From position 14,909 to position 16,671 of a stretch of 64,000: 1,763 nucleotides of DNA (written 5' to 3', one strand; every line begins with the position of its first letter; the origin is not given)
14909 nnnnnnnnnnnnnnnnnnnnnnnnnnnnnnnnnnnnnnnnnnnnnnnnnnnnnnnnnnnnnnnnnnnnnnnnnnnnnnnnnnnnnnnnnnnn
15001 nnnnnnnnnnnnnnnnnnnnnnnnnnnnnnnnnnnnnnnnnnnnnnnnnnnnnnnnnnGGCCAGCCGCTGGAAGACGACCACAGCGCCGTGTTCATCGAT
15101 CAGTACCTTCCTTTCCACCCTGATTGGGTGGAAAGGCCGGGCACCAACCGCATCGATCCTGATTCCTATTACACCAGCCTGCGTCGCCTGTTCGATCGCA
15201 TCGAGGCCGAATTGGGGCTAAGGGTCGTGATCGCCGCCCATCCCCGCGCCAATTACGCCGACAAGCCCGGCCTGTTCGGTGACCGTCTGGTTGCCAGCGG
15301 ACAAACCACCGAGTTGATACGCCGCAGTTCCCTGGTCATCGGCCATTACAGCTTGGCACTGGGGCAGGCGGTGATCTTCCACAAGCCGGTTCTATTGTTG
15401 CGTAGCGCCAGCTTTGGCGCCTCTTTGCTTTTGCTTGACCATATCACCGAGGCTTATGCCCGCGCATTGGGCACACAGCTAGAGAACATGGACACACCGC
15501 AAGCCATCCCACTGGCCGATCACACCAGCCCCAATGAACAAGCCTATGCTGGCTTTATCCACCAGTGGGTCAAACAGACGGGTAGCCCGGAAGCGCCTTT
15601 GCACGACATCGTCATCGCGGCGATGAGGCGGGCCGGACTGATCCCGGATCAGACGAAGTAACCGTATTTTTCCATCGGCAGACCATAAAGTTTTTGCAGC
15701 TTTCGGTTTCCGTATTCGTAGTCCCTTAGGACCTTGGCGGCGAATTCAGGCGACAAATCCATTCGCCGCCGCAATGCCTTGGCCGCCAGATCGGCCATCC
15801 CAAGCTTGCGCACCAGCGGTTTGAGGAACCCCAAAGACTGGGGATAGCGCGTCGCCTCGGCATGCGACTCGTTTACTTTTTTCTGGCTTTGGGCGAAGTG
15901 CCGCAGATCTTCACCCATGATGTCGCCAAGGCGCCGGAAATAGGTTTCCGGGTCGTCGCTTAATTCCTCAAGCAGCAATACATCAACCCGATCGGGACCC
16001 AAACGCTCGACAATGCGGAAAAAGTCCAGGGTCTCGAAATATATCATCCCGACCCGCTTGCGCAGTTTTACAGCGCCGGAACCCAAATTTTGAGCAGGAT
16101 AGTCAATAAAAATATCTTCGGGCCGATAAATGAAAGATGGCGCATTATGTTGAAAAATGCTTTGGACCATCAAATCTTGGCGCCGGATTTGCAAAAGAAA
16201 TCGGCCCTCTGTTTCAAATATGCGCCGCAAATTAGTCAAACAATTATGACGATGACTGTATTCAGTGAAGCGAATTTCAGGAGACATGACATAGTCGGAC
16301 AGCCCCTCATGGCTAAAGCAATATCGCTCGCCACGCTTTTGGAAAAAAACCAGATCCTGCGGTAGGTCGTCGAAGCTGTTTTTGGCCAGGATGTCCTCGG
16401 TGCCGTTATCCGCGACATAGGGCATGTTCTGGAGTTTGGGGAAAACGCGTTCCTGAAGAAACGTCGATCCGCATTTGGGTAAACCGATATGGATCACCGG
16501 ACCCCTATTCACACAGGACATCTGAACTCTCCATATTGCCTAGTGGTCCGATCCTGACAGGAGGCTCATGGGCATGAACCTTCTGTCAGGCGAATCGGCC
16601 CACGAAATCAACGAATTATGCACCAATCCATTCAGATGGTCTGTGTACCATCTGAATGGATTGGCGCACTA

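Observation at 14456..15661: Unassignable 401-aa protein directly behind neuB: candidate nonulosonate transferase of an undescribed family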

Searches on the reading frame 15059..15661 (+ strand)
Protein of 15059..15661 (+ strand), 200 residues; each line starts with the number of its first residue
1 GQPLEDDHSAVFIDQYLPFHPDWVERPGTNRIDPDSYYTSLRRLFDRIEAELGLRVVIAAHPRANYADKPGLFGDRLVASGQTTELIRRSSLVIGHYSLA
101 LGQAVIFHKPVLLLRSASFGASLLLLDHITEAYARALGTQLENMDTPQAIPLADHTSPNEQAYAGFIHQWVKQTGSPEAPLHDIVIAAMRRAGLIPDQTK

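Call 38: predict_structure(alignment_id=A2)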
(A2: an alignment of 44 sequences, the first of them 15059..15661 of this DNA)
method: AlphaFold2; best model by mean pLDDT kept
length: 200 residues; sequences in the alignment: 44
mean_pLDDT: 93.6   pTM: 0.87
mean pLDDT of the five models: 93.6, 92.8, 92.8, 91.8, 91.6
residues with pLDDT >= 90: 169; 70-90: 24; 50-70: 5; < 50: 2
segments of 3 or more residues with pLDDT < 50: none
pLDDT, mean of each block of 10 residues (from residue 1): 72 97 87 96 98 98 95 97 97 97 98 94 92 98 98 98 96 89 92 84
secondary structure, 60 per line:
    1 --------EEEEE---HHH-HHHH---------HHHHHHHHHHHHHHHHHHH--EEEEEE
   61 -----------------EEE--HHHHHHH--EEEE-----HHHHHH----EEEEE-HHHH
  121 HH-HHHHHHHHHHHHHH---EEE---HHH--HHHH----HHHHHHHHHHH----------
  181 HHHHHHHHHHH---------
elements in order: E9-13 H21-24 H34-52 E55-60 E78-80 H83-89 E92-95 H101-106 E111-115 H117-122 H124-137 E141-143 H152-155 H160-170 H181-191

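Call 41: fold_search(model_id=the predicted structure, library=pdb)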
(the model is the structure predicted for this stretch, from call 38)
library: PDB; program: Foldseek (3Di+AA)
matches with E <= 10: 1452; with E <= 0.001: 14
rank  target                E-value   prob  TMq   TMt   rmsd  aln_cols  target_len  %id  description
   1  1pn3_B                1.8e-04  1.00  0.43  0.25   5.7       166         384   16  Crystal Structure of TDP-epi-Vancosaminyltransferase GtfA in complexes with TDP and the acceptor substrate DVV. (released 2003-08-12)
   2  1pnv_A                1.8e-04  1.00  0.46  0.28   6.6       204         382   14  Crystal Structure of TDP-epi-Vancosaminyltransferase GtfA in complexes with TDP and Vancomycin (released 2003-08-12)
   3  7vza_E                2.0e-04  0.99  0.34  0.21  10.7       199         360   16  The crystal structure of Non-hydrolyzing UDPGlcNAc 2-epimerase in complex with UDP (released 2022-11-16)
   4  1iir                  2.5e-04  1.00  0.47  0.27   6.7       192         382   18  Crystal Structure of UDP-glucosyltransferase GtfB (released 2001-07-18)
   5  7vza_H                2.6e-04  0.99  0.35  0.21  10.5       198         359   16  The crystal structure of Non-hydrolyzing UDPGlcNAc 2-epimerase in complex with UDP (released 2022-11-16)
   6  7vza_G                3.0e-04  0.98  0.34  0.21  10.6       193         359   16  The crystal structure of Non-hydrolyzing UDPGlcNAc 2-epimerase in complex with UDP (released 2022-11-16)
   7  3otg                  4.1e-04  1.00  0.40  0.24   6.0       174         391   19  Crystal Structure of CalG1, Calicheamicin Glycostyltransferase, TDP bound form (released 2010-12-15)
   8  7vza_B                4.9e-04  0.97  0.34  0.20  10.9       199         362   16  The crystal structure of Non-hydrolyzing UDPGlcNAc 2-epimerase in complex with UDP (released 2022-11-16)
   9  1v4v_A                5.3e-04  1.00  0.46  0.27   7.7       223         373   15  Crystal Structure Of UDP-N-Acetylglucosamine 2-Epimerase From Thermus Thermophilus HB8 (released 2003-12-02)
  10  7vza_C                5.3e-04  0.98  0.34  0.21  10.5       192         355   18  The crystal structure of Non-hydrolyzing UDPGlcNAc 2-epimerase in complex with UDP (released 2022-11-16)
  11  7vza_F                5.6e-04  0.95  0.32  0.20  10.9       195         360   17  The crystal structure of Non-hydrolyzing UDPGlcNAc 2-epimerase in complex with UDP (released 2022-11-16)
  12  7vza_A                8.7e-04  0.96  0.35  0.21  10.6       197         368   16  The crystal structure of Non-hydrolyzing UDPGlcNAc 2-epimerase in complex with UDP (released 2022-11-16)
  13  1pn3_A                9.3e-04  1.00  0.48  0.28   6.0       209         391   16  Crystal Structure of TDP-epi-Vancosaminyltransferase GtfA in complexes with TDP and the acceptor substrate DVV. (released 2003-08-12)
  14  7vza_D                9.3e-04  0.98  0.37  0.22  10.6       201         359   16  The crystal structure of Non-hydrolyzing UDPGlcNAc 2-epimerase in complex with UDP (released 2022-11-16)
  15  4pg4_B                1.1e-03  0.99  0.32  0.19   6.6       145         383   11  Crystal structure of S. aureus Homoserine Dehydrogenase at pH6.0 (released 2015-05-06)
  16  8fuw                  1.3e-03  0.99  0.36  0.25   7.4       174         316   16  KpsC D160N Kdo adduct (released 2023-03-08)
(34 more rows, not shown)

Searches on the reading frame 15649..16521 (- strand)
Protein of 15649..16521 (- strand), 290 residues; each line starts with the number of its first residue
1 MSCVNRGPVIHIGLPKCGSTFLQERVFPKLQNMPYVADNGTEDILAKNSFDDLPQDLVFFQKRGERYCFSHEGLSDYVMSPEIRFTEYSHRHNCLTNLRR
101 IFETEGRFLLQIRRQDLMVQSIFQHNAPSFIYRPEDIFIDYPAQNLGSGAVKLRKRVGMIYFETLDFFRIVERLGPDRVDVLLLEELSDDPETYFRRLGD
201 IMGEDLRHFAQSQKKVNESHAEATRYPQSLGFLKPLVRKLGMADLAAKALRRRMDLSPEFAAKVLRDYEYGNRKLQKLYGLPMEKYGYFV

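Call 3: search_protein_families(library=pfam, proteins=[window:15649-16521:-], max_evalue=0.1)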
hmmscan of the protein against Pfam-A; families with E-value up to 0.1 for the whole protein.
window:15649-16521:- (290 aa): 0 families

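Call 4: search_protein_families(library=ncbifam, proteins=[window:15649-16521:-], max_evalue=0.1)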
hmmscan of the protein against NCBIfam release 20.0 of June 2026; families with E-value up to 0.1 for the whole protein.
window:15649-16521:- (290 aa): 0 families

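Call 7: search_protein_families(library=phrogs, proteins=[window:15649-16521:-], max_evalue=1)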
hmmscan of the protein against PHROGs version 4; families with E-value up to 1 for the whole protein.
window:15649-16521:- (290 aa): 1 family
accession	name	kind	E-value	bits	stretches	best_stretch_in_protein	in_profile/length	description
phrog_18297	-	unknown function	0.11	11.8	1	43-105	387-448/672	-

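Call 64: search_solved_structures(query=window:15649-16521:-, max_evalue=1)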
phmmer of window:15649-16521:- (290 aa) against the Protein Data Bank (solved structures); distinct sequences matched with E-value up to 1: 1.
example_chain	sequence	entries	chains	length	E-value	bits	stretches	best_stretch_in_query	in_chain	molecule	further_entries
8ims_B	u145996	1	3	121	0.13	14.6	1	190-268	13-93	E3 ubiquitin-protein ligase TRAF7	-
